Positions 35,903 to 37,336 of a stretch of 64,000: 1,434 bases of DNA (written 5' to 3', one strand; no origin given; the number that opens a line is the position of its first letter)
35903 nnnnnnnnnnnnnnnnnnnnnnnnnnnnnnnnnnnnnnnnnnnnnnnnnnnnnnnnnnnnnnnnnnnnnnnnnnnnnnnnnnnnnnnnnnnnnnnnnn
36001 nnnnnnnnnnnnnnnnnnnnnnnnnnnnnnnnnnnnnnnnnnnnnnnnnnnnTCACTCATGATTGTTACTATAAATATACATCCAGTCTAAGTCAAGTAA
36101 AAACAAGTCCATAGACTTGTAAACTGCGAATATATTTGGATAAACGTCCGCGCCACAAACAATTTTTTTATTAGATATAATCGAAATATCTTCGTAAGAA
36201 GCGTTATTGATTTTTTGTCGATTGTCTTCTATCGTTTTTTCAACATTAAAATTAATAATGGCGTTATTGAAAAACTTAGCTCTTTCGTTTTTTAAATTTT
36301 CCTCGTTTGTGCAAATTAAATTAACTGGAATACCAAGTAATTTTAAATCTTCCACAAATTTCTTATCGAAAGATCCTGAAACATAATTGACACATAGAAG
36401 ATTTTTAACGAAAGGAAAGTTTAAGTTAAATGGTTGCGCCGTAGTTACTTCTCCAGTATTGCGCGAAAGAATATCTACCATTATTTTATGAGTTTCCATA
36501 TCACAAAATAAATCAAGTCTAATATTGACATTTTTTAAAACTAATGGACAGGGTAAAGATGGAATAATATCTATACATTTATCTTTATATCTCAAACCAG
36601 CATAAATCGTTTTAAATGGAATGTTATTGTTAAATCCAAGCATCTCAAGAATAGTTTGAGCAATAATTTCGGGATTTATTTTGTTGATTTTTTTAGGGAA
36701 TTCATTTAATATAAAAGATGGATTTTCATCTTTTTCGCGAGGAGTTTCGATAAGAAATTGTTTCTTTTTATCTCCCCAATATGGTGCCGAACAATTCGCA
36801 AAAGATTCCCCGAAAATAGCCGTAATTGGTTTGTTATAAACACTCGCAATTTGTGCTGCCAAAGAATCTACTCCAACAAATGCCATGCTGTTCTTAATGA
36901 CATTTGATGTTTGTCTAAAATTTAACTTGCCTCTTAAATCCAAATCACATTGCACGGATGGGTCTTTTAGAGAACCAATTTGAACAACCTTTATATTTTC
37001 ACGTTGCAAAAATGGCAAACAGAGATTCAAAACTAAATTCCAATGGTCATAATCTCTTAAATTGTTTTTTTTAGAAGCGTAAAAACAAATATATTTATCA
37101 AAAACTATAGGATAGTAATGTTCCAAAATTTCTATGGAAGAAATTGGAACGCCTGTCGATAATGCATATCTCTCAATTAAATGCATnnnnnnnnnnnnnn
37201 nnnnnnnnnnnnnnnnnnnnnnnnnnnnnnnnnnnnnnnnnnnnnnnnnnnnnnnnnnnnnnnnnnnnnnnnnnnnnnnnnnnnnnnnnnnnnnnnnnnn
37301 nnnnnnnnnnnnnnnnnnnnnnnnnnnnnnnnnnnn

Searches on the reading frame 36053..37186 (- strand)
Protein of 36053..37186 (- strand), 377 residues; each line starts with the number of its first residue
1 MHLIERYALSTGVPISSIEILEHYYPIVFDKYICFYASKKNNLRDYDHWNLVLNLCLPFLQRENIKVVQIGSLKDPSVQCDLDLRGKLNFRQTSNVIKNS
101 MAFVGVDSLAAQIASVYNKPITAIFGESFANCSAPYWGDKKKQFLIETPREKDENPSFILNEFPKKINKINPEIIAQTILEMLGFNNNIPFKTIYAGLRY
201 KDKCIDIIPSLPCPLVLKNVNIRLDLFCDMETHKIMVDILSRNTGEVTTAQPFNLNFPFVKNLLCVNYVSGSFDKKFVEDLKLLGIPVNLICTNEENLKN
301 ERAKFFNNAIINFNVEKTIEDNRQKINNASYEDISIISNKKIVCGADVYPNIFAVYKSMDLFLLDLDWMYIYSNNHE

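Call 10: search_protein_families(library=pfam, proteins=[window:36053-37186:-], max_evalue=0.05)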
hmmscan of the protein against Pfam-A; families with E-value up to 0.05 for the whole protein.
window:36053-37186:- (377 aa): 1 family
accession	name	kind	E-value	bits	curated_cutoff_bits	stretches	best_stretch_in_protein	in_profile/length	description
PF01075.23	Glyco_transf_9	-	6.8e-05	22.7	22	1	80-150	164-233/247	Glycosyltransferase family 9 (heptosyltransferase)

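Call 76: search_protein_families(library=pfam, proteins=[window:36053-37183:-], max_evalue=0.1)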
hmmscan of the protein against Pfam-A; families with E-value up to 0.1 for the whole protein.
window:36053-37183:- (376 aa): 1 family
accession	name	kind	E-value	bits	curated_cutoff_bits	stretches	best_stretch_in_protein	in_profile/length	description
PF01075.23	Glyco_transf_9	-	6.8e-05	22.7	22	1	79-149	164-233/247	Glycosyltransferase family 9 (heptosyltransferase)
